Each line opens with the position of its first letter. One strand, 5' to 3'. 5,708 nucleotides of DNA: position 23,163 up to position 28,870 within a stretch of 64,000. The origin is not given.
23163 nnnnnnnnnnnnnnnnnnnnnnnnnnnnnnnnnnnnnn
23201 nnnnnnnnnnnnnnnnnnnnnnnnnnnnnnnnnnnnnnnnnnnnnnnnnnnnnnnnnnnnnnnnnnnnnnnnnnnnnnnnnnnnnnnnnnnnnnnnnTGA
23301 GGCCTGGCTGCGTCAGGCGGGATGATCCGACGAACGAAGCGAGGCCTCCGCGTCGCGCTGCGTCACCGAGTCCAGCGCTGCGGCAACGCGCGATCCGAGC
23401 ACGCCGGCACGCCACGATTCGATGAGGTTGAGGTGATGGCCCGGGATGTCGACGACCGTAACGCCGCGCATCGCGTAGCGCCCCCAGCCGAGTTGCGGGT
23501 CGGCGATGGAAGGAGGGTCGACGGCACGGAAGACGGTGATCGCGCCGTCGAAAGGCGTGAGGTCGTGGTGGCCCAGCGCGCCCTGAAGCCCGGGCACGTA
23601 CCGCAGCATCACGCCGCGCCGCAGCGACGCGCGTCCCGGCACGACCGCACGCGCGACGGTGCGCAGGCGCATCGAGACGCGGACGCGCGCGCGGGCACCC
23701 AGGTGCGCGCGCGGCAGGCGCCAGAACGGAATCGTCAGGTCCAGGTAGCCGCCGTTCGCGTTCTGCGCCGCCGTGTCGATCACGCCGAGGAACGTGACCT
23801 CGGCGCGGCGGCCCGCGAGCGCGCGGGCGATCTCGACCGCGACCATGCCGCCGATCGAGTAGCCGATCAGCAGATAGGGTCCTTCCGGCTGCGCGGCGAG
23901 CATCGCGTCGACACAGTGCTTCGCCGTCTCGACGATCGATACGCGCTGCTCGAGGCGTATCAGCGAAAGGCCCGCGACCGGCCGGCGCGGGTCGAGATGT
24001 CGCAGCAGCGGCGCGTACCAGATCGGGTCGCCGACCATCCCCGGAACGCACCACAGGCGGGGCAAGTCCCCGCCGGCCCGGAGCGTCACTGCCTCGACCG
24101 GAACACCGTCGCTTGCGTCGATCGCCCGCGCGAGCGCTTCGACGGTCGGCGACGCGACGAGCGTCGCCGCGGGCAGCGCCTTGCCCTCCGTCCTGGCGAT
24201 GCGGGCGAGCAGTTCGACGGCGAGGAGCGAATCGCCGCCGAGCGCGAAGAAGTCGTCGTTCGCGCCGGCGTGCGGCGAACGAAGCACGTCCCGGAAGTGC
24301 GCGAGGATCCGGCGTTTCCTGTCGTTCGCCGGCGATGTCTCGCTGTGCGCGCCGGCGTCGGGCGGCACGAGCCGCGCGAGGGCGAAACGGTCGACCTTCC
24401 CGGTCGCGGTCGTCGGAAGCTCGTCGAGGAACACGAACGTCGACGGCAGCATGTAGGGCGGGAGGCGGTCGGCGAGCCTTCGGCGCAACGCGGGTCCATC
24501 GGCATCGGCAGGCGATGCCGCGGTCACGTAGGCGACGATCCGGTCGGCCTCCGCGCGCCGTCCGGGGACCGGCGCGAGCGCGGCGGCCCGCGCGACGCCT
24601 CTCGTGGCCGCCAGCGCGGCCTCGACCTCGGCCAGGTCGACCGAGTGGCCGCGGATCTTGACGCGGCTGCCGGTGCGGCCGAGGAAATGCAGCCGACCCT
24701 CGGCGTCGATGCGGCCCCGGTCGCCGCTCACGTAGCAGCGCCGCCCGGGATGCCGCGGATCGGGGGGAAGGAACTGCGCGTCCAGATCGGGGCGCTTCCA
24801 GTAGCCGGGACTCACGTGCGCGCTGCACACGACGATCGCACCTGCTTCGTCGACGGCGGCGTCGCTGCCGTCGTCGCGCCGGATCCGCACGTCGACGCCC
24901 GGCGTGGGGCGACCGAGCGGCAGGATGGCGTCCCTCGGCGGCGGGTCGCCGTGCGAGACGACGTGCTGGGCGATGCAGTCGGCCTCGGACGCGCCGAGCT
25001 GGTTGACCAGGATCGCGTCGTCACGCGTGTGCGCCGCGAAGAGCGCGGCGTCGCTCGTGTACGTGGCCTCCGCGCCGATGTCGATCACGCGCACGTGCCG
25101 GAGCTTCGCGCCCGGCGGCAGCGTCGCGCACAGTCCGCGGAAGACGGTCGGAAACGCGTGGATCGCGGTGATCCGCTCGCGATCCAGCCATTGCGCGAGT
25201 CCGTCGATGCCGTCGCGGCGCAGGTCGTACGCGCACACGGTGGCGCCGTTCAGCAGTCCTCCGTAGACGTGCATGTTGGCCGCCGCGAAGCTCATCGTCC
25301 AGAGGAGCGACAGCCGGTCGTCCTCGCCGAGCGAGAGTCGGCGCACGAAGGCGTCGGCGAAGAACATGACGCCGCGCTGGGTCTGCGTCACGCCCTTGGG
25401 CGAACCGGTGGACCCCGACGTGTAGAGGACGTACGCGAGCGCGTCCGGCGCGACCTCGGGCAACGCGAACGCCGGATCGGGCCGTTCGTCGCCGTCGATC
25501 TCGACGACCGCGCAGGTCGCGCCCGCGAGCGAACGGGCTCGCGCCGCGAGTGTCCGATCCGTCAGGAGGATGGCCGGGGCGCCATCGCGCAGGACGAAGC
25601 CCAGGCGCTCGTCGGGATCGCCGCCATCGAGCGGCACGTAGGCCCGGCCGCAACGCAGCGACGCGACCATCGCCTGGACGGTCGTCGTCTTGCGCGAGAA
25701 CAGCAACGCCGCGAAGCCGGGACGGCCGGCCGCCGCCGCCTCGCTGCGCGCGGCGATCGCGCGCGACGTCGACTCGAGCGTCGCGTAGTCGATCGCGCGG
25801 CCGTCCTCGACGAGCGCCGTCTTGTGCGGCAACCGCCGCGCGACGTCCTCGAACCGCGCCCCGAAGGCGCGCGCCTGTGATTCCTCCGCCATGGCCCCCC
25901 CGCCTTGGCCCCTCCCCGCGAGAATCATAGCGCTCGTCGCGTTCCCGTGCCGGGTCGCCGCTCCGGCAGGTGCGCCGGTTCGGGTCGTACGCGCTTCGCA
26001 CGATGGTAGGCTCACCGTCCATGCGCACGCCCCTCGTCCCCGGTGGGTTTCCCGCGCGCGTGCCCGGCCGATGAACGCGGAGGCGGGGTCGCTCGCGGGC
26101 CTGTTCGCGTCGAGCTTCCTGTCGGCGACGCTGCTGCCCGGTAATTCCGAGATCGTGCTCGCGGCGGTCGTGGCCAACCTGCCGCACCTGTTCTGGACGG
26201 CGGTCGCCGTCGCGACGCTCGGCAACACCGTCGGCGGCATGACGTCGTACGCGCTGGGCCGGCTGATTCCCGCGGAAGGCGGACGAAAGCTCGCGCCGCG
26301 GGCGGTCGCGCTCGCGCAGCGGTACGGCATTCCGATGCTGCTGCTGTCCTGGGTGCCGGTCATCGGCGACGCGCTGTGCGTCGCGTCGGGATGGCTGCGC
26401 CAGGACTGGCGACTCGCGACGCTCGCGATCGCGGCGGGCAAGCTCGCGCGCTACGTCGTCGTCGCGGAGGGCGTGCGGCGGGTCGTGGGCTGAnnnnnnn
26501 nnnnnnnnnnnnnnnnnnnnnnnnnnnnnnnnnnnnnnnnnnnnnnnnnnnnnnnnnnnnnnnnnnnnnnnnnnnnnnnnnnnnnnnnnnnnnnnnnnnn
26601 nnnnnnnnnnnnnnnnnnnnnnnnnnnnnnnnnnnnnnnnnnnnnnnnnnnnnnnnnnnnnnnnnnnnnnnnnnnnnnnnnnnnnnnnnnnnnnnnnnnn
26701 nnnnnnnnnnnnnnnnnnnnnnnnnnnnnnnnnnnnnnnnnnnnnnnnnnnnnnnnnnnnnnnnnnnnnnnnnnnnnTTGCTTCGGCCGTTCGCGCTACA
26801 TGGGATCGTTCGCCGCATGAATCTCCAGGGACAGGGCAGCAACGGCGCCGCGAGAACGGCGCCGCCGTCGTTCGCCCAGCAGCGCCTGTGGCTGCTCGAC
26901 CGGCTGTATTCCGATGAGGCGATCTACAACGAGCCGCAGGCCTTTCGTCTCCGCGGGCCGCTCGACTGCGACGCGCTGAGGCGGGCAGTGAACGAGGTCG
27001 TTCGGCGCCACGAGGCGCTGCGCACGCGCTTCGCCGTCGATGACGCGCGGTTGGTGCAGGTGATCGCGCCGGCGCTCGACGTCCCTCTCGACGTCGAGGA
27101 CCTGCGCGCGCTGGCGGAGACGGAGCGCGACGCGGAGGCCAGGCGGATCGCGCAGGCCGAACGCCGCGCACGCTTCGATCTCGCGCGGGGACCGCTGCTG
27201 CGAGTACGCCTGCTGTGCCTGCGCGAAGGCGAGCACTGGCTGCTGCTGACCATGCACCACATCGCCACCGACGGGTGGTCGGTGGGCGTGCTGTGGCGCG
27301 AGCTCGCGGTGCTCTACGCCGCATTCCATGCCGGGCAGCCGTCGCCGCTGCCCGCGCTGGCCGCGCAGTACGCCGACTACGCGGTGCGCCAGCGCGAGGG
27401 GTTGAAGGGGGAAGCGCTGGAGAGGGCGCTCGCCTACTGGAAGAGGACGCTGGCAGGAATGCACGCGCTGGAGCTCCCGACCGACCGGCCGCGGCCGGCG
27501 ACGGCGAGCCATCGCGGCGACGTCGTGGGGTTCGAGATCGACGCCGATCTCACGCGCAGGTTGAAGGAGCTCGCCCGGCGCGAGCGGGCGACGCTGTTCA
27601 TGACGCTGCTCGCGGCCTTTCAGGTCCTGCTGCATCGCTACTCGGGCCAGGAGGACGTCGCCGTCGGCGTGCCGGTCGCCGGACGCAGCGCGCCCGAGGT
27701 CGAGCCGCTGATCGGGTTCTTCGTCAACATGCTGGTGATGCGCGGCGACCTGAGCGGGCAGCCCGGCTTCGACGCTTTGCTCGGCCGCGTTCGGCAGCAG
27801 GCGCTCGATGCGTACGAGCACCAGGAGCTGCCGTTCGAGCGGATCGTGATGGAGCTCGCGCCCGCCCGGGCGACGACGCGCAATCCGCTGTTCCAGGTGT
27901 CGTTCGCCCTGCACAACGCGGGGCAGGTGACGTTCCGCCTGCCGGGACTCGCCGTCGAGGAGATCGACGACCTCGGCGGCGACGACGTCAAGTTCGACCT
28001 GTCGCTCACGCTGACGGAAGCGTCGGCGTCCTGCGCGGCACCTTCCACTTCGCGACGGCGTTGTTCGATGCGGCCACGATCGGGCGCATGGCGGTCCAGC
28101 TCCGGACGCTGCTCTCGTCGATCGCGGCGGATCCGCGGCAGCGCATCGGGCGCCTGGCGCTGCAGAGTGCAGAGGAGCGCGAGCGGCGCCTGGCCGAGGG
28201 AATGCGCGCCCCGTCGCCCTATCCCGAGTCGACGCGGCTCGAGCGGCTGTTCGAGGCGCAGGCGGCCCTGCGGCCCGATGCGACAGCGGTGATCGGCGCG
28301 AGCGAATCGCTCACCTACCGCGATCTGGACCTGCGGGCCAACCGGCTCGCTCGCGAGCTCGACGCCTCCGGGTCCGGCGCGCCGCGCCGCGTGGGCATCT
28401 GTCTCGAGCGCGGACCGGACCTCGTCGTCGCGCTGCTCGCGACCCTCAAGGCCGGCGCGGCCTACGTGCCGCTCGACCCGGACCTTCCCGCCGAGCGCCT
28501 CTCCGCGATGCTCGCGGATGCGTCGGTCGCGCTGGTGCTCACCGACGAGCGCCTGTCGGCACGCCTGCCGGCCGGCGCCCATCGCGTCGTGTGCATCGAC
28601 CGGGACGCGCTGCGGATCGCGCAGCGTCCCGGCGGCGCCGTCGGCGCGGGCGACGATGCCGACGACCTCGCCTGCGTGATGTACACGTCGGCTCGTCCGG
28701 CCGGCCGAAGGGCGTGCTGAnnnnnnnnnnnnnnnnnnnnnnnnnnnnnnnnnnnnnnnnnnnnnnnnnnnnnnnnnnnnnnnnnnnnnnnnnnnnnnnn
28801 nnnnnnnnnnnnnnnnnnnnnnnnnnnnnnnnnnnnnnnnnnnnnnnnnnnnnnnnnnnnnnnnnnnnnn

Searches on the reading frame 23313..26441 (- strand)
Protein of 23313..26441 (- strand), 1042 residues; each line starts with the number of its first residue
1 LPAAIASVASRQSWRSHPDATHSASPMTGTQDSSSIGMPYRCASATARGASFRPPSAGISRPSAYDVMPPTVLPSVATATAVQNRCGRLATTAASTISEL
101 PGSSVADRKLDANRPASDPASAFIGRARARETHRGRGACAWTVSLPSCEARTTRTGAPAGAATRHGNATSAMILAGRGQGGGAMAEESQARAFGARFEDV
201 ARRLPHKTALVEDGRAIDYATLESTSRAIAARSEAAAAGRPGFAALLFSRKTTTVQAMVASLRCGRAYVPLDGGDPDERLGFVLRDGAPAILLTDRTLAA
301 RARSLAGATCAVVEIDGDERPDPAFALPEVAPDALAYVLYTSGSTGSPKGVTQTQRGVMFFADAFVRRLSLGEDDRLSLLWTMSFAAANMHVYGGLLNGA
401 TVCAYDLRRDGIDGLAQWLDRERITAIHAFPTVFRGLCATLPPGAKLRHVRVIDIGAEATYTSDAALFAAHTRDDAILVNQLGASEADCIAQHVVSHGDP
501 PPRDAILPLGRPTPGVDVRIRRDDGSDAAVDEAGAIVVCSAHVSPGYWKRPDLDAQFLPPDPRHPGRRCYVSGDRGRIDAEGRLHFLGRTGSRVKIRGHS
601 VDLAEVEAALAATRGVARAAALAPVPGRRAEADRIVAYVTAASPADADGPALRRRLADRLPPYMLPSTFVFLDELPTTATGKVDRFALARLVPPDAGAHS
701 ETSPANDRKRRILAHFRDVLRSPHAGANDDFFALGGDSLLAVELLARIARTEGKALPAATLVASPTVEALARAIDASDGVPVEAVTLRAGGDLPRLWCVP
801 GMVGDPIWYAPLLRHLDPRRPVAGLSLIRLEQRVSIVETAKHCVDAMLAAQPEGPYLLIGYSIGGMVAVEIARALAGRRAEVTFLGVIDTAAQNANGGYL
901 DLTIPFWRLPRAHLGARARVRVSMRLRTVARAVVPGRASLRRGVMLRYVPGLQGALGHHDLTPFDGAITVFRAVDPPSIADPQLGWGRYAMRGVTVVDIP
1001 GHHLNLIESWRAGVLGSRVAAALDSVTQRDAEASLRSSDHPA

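Call 7: search_protein_families(library=pfam, proteins=[window:23313-26441:-], max_evalue=0.01)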
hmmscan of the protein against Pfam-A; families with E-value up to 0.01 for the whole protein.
window:23313-26441:- (1042 aa): 4 families
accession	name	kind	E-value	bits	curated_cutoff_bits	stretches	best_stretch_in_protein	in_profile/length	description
PF00501.34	AMP-binding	-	1.6e-50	172.5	29.9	1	197-548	1-384/384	AMP-binding enzyme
PF00975.26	Thioesterase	-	1.9e-17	64.7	26.4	1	795-893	2-105/226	Thioesterase domain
PF00550.31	PP-binding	-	3.6e-13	50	20.8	1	711-774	2-67/67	Phosphopantetheine attachment site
PF13193.12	AMP-binding_C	-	1.1e-09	39.5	24.5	1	605-682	1-76/76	AMP-binding enzyme C-terminal domain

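Call 57: search_protein_families(library=ncbifam, proteins=[window:23313-26441:-], max_evalue=0.001)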
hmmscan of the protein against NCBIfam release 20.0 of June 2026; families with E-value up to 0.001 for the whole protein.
window:23313-26441:- (1042 aa): 102 families (the best 25 are shown)
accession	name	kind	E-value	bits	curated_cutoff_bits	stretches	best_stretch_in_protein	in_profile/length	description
NF038078.1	NRPS_MxcG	equivalog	1.2e-80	271.4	2300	1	188-785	453-1052/1442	myxochelin non-ribosomal peptide synthetase MxcG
NF004282.0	PRK05691.1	subfamily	3.2e-79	265.7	4090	1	188-775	1128-1706/4334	non-ribosomal peptide synthase/polyketide synthase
TIGR01733.1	AA-adenyl-dom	subfamily_domain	3e-78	263.4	317.4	1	219-620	2-408/409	amino acid adenylation domain-containing protein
NF047350.1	aureusi_NRPS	equivalog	3.7e-72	243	2500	1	188-777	1431-1993/2373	aureusimine non-ribosomal peptide synthetase AusA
NF007605.2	PRK10252.1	equivalog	2.4e-71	240.6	2400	1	197-892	460-1168/1292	enterobactin non-ribosomal peptide synthetase EntF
NF041803.1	NRPS_SolG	exception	2.2e-65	220.9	2200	1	196-773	566-1155/1163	solanimycin non-ribosomal peptide synthetase SolG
TIGR03098.1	ligase_PEP_1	hypoth_equivalog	1.6e-54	185.3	592.35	1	198-689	7-515/517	acyl-CoA ligase (AMP-forming), exosortase A system-associated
TIGR01734.1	D-ala-DACP-lig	equivalog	4.7e-47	160.7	559.85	1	197-690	6-500/504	D-alanine--poly(phosphoribitol) ligase subunit DltA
NF004837.0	PRK06187.1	subfamily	5.9e-47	160.1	476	1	191-688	8-518/531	long-chain-fatty-acid--CoA ligase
NF003417.0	PRK04813.1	subfamily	2.5e-46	158.3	476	1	196-690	8-501/505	D-alanine--poly(phosphoribitol) ligase subunit DltA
NF005858.0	PRK07787.1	subfamily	4.9e-35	120.9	575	1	206-689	16-469/471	acyl-CoA synthetase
NF004822.0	PRK06178.1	equivalog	3e-34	118.5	782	2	509-691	393-566/571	acyl-CoA synthetase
NF053567.1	HBDA_AROS1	equivalog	2.8e-33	115.1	1000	1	200-691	23-518/523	3-hydroxybenzoate--CoA ligase HbdA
NF005702.0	PRK07514.1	subfamily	6.9e-33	113.7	558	1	206-687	19-495/506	malonyl-CoA synthase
NF005863.0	PRK07798.1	subfamily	2.4e-29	102.3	543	1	193-684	6-523/540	acyl-CoA synthetase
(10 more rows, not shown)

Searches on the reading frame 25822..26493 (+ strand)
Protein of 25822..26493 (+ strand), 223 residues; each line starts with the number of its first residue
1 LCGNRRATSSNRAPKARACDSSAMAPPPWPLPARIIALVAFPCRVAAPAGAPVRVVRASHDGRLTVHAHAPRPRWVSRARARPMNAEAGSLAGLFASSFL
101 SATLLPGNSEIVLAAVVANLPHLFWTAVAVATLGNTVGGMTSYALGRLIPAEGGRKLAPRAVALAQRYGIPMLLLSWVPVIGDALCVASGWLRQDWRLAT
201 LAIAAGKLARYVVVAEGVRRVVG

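Call 7: search_protein_families(library=pfam, proteins=[window:25822-26493:+], max_evalue=0.01)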
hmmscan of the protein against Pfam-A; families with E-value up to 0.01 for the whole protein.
window:25822-26493:+ (223 aa): 1 family
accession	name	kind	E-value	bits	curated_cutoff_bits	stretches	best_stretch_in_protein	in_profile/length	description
PF09335.16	VTT_dom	-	1.1e-05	26.3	33.9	1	109-214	3-117/123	VTT domain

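Call 57: search_protein_families(library=ncbifam, proteins=[window:25822-26493:+], max_evalue=0.001)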
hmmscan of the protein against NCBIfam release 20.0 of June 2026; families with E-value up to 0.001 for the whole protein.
window:25822-26493:+ (223 aa): 0 families

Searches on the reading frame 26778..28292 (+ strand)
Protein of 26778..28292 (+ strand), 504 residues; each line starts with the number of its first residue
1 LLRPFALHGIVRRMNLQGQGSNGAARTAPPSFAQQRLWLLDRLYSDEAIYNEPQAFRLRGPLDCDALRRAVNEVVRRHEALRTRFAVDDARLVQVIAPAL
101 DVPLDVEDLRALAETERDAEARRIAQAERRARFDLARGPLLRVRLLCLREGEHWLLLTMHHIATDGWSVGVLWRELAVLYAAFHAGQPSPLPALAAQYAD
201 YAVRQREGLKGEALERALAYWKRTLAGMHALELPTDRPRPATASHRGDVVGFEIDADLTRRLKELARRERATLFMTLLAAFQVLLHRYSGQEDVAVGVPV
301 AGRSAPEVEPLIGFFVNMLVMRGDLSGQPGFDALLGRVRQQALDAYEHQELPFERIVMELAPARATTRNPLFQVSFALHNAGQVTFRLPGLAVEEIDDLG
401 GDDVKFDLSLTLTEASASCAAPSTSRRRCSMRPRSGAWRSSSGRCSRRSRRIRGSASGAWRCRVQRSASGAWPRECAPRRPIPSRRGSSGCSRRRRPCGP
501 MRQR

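Call 7: search_protein_families(library=pfam, proteins=[window:26778-28292:+], max_evalue=0.01)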
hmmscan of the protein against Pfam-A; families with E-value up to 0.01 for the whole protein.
window:26778-28292:+ (504 aa): 1 family
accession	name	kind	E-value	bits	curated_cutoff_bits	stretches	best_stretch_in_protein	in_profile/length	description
PF00668.25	Condensation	-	2.2e-99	333.6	30.6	1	26-414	3-398/456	Condensation domain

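Call 56: search_solved_structures(query=window:26778-28028:+, max_evalue=1e-10, show_alignments=0)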
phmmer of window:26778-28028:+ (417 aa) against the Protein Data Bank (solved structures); distinct sequences matched with E-value up to 1e-10: 57.
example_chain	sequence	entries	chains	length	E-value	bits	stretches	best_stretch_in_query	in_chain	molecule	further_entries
6p1j_A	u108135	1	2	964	2.5e-93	316.5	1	28-414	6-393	Txo2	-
6oyf_A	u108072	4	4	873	3.7e-90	306.1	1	27-416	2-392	Txo1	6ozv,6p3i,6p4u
5u89_A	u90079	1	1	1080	8.5e-83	281.9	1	27-414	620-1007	Amino acid adenylation domain protein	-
2jgp_A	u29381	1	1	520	5.9e-71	242.9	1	29-414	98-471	TYROCIDINE SYNTHETASE 3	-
8fx6_A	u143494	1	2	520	7e-66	226.2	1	27-413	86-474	PCP-C didomain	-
7kvw_A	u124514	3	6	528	7.3e-66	226.1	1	27-413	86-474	PCP-C didomain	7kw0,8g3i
8fx7_A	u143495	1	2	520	4.9e-65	223.4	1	27-413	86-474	PCP-C didomain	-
7kw2_A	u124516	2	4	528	5.1e-65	223.3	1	27-413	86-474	PCP-C didomain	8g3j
9lcq_A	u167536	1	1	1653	1.8e-60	208.3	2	34-382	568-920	PvdL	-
9up2_A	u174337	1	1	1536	4.7e-60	207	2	34-382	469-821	PvdL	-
9lcp_A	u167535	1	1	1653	4.8e-60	206.9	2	34-382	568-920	PvdL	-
9lco_A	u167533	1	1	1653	4.8e-60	206.9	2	34-382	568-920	PvdL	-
8z0q_C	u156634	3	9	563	5.1e-59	203.6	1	23-390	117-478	Special condensation domain in NRPS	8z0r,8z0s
8qnf_A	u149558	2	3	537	3.5e-58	200.8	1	26-412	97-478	Condensation domain TomBC from the Tomaymycin non-ribosomal peptide synthetase | Tomaymycin non-ribosomal peptide synthetase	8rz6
8xjz_C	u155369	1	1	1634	1.9e-52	181.9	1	23-404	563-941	Peptide synthetase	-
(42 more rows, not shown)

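Call 57: search_protein_families(library=ncbifam, proteins=[window:26778-28028:+], max_evalue=0.001)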
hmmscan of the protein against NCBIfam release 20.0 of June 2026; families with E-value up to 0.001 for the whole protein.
window:26778-28028:+ (417 aa): 8 families
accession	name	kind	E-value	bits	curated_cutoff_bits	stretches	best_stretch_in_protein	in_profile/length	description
NF004282.0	PRK05691.1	subfamily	3.1e-105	352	4090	1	28-414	1729-2116/4334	non-ribosomal peptide synthase/polyketide synthase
NF047350.1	aureusi_NRPS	equivalog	2.1e-63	214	2500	1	31-382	998-1331/2373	aureusimine non-ribosomal peptide synthetase AusA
NF038078.1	NRPS_MxcG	equivalog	2.9e-26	91.1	2300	1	27-304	4-274/1442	myxochelin non-ribosomal peptide synthetase MxcG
NF007605.2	PRK10252.1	equivalog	3e-18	64.7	2400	1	31-373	7-345/1292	enterobactin non-ribosomal peptide synthetase EntF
NF006788.0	PRK09294.1-2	equivalog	6.4e-09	35.1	539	1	55-247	27-206/422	phthiocerol/phthiodiolone dimycocerosyl transferase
TIGR03443.1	alpha_am_amid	equivalog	3.2e-07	28.1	1030.1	1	221-381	2-145/1390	L-aminoadipate-semialdehyde dehydrogenase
NF006787.0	PRK09294.1-1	subfamily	8.8e-05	21.6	396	1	54-274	26-228/420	acyltransferase PapA5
NF006790.0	PRK09294.1-4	equivalog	9.2e-05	21.4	716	1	46-243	13-198/418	phthiocerol/phthiodiolone dimycocerosyl transferase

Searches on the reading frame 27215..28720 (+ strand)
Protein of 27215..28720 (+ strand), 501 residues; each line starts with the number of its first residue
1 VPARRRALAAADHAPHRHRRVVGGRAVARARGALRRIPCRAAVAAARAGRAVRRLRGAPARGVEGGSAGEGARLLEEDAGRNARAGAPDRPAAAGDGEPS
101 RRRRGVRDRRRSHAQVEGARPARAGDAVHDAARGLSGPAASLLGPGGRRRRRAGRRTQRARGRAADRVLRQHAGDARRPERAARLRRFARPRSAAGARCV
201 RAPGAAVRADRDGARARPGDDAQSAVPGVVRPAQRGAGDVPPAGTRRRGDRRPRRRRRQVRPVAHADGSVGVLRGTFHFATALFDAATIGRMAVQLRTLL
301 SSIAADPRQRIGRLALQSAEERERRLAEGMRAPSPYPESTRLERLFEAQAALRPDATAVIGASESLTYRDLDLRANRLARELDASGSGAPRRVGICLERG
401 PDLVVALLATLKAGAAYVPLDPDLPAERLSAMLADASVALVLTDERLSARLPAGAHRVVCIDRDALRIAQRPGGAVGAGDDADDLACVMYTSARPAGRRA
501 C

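Call 7: search_protein_families(library=pfam, proteins=[window:27215-28720:+], max_evalue=0.01)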
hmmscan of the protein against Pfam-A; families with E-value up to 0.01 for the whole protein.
window:27215-28720:+ (501 aa): 2 families
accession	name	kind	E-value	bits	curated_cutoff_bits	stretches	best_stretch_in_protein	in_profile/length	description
PF00501.34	AMP-binding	-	1.1e-32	113.8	29.9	1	346-492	1-171/384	AMP-binding enzyme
PF00668.25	Condensation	-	0.00011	21.5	30.6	1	273-323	403-453/456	Condensation domain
